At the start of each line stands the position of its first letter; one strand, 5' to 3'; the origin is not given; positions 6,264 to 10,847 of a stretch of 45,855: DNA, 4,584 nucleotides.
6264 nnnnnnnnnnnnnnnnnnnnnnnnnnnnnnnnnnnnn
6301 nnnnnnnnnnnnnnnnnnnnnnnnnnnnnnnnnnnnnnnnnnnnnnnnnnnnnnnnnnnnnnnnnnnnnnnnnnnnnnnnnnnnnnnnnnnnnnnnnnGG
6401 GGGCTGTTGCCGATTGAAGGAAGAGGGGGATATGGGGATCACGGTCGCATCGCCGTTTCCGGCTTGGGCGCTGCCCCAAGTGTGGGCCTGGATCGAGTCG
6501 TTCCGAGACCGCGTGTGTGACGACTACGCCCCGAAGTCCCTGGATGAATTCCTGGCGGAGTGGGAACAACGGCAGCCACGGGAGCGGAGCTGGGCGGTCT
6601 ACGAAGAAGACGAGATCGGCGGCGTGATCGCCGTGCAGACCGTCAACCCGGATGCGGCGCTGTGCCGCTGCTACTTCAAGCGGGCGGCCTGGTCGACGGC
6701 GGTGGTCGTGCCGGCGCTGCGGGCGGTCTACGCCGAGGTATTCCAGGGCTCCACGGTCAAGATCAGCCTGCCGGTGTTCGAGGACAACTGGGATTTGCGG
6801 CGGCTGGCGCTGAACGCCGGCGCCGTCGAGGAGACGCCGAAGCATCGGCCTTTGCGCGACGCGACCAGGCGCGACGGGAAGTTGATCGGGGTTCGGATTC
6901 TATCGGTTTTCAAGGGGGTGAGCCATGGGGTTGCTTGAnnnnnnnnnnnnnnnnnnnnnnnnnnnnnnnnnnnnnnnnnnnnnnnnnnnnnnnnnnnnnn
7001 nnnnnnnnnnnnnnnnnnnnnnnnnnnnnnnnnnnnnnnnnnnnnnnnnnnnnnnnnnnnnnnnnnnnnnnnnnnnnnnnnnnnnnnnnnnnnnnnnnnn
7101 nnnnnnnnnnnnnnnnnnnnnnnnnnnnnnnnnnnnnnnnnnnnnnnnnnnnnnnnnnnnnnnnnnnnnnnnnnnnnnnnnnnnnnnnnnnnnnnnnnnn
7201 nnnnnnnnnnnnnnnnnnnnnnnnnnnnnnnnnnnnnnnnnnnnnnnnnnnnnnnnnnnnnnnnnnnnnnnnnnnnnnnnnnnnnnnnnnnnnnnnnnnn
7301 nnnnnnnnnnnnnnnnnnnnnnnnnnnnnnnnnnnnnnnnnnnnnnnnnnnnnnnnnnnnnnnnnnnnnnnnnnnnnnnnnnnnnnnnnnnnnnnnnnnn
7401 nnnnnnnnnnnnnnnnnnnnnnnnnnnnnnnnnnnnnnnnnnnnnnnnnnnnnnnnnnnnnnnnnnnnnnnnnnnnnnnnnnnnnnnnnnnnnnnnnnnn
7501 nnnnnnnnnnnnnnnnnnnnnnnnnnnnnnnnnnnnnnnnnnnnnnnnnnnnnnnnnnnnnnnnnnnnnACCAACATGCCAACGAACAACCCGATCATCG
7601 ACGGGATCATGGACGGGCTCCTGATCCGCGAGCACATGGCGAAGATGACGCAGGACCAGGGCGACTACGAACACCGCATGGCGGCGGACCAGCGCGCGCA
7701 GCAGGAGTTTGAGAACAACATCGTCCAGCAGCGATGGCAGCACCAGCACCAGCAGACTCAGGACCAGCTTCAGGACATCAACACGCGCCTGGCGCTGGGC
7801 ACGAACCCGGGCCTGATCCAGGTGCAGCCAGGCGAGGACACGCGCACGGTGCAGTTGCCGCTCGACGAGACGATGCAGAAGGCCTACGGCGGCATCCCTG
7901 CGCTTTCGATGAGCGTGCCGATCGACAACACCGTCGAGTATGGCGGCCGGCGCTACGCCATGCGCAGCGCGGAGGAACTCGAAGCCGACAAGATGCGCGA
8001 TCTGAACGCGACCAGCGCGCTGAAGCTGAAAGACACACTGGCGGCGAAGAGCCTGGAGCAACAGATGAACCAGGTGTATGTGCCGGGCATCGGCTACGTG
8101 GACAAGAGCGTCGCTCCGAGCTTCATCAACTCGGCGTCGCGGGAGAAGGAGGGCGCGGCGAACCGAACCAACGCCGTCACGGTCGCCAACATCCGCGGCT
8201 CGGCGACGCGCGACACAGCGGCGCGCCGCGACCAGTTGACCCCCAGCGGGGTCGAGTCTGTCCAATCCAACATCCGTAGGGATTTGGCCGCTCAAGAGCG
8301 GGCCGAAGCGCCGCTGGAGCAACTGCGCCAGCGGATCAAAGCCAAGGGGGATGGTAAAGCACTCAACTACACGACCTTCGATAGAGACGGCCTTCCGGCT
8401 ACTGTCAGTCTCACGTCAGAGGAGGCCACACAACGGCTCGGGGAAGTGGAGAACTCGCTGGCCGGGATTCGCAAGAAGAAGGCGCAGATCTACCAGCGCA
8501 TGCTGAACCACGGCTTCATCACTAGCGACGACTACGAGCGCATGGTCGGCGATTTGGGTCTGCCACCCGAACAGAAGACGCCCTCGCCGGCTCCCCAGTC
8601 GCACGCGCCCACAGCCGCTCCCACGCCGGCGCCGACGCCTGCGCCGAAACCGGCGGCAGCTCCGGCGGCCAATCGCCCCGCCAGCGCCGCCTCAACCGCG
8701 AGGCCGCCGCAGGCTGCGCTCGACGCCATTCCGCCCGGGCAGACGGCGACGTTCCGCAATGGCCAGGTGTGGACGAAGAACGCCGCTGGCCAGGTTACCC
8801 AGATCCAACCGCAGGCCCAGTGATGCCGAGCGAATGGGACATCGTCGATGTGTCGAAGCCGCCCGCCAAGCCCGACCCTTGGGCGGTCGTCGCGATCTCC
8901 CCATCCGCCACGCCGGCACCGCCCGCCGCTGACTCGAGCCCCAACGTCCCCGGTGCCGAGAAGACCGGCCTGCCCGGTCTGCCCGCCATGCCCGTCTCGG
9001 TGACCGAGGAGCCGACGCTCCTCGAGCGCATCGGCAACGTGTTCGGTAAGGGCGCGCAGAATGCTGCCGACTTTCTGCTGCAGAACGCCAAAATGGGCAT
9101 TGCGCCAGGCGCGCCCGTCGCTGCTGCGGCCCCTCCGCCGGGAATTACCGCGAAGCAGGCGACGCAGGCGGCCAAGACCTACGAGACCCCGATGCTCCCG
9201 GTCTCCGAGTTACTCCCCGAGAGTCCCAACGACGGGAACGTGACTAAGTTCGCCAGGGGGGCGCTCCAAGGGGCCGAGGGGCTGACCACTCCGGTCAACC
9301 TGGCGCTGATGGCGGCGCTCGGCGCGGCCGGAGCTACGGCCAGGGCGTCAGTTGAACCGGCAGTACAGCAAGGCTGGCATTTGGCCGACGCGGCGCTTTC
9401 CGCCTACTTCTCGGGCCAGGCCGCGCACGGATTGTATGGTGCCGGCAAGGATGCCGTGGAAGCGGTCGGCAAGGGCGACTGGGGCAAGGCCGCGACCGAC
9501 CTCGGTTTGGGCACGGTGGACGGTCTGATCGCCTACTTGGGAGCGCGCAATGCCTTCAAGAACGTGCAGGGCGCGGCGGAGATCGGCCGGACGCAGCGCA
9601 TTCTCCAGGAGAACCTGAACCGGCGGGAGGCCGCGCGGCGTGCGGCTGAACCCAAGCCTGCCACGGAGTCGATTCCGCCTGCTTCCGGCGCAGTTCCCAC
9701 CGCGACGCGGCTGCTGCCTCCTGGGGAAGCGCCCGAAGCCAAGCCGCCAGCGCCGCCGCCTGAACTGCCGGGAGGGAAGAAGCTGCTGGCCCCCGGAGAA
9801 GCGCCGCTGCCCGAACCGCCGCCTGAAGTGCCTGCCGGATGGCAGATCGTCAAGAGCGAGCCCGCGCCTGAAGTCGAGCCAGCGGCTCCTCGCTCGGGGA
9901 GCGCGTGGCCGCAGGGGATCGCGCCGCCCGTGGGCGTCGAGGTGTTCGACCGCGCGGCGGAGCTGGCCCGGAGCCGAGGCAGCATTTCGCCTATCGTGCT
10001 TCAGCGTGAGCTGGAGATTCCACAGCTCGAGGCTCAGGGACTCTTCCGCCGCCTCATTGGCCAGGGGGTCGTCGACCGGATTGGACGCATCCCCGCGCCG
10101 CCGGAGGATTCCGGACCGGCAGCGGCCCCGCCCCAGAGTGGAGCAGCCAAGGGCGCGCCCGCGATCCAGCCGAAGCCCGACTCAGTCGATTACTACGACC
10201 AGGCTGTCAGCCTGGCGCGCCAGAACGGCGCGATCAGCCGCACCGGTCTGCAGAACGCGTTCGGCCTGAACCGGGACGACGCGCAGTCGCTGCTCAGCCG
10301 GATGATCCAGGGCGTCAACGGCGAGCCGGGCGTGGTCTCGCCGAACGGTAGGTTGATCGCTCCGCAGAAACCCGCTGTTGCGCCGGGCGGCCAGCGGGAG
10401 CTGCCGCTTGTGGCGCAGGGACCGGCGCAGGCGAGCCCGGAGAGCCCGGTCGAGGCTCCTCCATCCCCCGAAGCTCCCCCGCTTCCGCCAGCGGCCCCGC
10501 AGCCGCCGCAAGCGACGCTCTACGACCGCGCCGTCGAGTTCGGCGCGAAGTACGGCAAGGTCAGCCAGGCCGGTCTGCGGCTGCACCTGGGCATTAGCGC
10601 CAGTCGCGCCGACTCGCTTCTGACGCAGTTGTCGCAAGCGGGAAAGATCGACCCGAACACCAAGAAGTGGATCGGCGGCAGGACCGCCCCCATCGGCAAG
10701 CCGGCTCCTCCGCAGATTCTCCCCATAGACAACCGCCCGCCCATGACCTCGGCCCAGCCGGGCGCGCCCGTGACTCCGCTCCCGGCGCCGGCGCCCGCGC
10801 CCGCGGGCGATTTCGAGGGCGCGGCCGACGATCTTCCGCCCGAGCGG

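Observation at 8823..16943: A 2,706-codon ORF in the ejected-core-protein slot that looks like a virion-delivered polyvalent protein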

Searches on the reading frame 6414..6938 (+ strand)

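Call 7: search_protein_families(library=phrogs, proteins=[window:6414-6938:+], max_evalue=0.001)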
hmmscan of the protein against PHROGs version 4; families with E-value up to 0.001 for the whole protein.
window:6414-6938:+ (174 aa): 0 families

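Call 8: search_protein_families(library=pfam, proteins=[window:6414-6938:+], max_evalue=0.01)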
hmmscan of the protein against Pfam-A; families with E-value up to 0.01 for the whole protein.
window:6414-6938:+ (174 aa): 1 family
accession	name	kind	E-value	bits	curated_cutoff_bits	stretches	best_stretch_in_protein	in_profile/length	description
PF00583.31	Acetyltransf_1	-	0.0062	17.2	20.7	0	36-129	14-108/116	Acetyltransferase (GNAT) family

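Call 112: search_protein_families(library=pfam, proteins=[window:6414-6935:+], max_evalue=0.01)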
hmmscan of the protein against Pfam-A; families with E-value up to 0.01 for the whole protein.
window:6414-6935:+ (174 aa): 1 family
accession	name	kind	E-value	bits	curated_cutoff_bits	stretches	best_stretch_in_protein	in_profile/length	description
PF00583.31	Acetyltransf_1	-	0.0062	17.2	20.7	0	36-129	14-108/116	Acetyltransferase (GNAT) family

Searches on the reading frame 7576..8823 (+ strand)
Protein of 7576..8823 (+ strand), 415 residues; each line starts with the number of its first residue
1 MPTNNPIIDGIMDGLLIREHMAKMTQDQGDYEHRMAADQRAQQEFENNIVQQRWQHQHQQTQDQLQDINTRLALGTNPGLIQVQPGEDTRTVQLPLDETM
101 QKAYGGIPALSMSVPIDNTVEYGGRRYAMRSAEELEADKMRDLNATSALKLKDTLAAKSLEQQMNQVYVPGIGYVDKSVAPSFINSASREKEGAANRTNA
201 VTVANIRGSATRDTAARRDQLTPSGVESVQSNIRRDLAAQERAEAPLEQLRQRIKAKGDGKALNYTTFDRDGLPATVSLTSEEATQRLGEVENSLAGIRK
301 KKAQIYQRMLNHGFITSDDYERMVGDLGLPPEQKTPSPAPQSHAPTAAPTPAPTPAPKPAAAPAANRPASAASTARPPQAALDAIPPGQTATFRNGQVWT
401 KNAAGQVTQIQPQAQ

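Call 7: search_protein_families(library=phrogs, proteins=[window:7576-8823:+], max_evalue=0.001)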
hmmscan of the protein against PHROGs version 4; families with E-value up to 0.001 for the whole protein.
window:7576-8823:+ (415 aa): 0 families

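Call 8: search_protein_families(library=pfam, proteins=[window:7576-8823:+], max_evalue=0.01)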
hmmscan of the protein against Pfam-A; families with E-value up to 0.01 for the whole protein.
window:7576-8823:+ (415 aa): 0 families

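Call 37: search_protein_families(library=ncbifam, proteins=[window:7576-8820:+], max_evalue=0.1)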
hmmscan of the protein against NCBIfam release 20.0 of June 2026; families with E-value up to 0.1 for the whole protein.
window:7576-8820:+ (415 aa): 2 families
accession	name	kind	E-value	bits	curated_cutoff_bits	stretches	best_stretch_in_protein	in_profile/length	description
NF040983.1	BimA_second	exception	0.017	14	600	1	322-391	78-144/381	trimeric autotransporter actin-nucleating factor BimA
NF033220.1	ANT_3pp_II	equivalog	0.083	12.2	400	0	13-66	192-244/258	ANT(3'')-II family aminoglycoside nucleotidyltransferase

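Call 66: search_solved_structures(query=window:7576-8820:+, max_evalue=1)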
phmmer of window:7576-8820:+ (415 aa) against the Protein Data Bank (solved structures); distinct sequences matched with E-value up to 1: 7.
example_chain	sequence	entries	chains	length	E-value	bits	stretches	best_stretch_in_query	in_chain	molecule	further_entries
9axt_BQ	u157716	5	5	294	0.26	14.1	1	85-154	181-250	Large ribosomal subunit protein uL18B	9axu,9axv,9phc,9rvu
8eug_D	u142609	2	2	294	0.28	13.9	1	85-154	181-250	60S ribosomal protein L5-A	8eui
8fy1_D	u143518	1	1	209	0.68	12.7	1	312-395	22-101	Apoptosis regulator Bcl-2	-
8fy2_D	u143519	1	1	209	0.73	12.6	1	312-394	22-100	Apoptosis regulator Bcl-2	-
2xa0_A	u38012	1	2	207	0.73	12.6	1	312-395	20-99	APOPTOSIS REGULATOR BCL-2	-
5jsn_A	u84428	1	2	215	0.79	12.5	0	312-394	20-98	Apoptosis regulator Bcl-2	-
8pel_I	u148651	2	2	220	0.87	12.3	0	317-374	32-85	Putative exosome 3'->5 protein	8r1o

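Call 107: search_dna_similar(query=window:7576-8820:+, collection=phages, mode=protein, max_evalue=0.1, max_rows=10)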
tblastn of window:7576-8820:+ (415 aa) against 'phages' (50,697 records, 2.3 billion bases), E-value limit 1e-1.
No match.

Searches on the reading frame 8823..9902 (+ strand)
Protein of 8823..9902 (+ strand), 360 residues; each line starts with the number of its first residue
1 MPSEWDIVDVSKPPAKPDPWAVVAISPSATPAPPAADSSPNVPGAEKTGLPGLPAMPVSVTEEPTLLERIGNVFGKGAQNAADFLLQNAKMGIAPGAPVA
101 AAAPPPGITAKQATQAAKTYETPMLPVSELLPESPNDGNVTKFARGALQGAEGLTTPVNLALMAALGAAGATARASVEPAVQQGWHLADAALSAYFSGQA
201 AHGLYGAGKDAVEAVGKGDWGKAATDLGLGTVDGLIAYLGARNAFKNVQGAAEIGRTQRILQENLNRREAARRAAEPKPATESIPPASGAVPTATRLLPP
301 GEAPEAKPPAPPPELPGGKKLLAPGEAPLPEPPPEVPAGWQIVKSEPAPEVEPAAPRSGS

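Call 38: search_protein_families(library=pfam, proteins=[window:8823-9902:+], max_evalue=10)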
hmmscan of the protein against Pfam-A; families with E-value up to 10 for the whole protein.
window:8823-9902:+ (360 aa): 0 families

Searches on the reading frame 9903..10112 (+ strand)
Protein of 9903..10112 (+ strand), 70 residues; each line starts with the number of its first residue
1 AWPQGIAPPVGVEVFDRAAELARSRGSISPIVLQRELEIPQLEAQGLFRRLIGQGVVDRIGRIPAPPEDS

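Call 38: search_protein_families(library=pfam, proteins=[window:9903-10112:+], max_evalue=10)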
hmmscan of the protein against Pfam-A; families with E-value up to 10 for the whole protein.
window:9903-10112:+ (70 aa): 1 family
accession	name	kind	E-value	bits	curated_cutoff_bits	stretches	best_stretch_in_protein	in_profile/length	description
PF09397.16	FtsK_gamma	-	0.0018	18.4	30.6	1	13-58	5-50/63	Ftsk gamma domain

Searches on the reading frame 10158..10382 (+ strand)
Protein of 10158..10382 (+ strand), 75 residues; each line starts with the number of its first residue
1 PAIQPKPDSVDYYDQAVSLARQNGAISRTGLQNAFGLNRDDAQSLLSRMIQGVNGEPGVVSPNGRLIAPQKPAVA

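Call 38: search_protein_families(library=pfam, proteins=[window:10158-10382:+], max_evalue=10)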
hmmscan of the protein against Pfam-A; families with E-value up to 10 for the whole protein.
window:10158-10382:+ (75 aa): 1 family
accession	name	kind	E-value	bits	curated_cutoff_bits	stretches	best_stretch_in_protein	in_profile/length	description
PF09397.16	FtsK_gamma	-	0.13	12.4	30.6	1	11-51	5-45/63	Ftsk gamma domain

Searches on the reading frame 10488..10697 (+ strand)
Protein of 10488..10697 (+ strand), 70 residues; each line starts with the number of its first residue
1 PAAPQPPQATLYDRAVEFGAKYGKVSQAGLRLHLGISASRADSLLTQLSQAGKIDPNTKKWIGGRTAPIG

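Call 38: search_protein_families(library=pfam, proteins=[window:10488-10697:+], max_evalue=10)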
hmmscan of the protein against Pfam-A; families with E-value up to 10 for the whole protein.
window:10488-10697:+ (70 aa): 2 families
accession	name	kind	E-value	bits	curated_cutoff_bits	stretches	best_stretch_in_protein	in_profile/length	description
PF09397.16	FtsK_gamma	-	0.00019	21.5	30.6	1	10-58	5-53/63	Ftsk gamma domain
PF24034.1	DUF7343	-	0.055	13.8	27.6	1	21-55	15-49/62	Domain of unknown function (DUF7343)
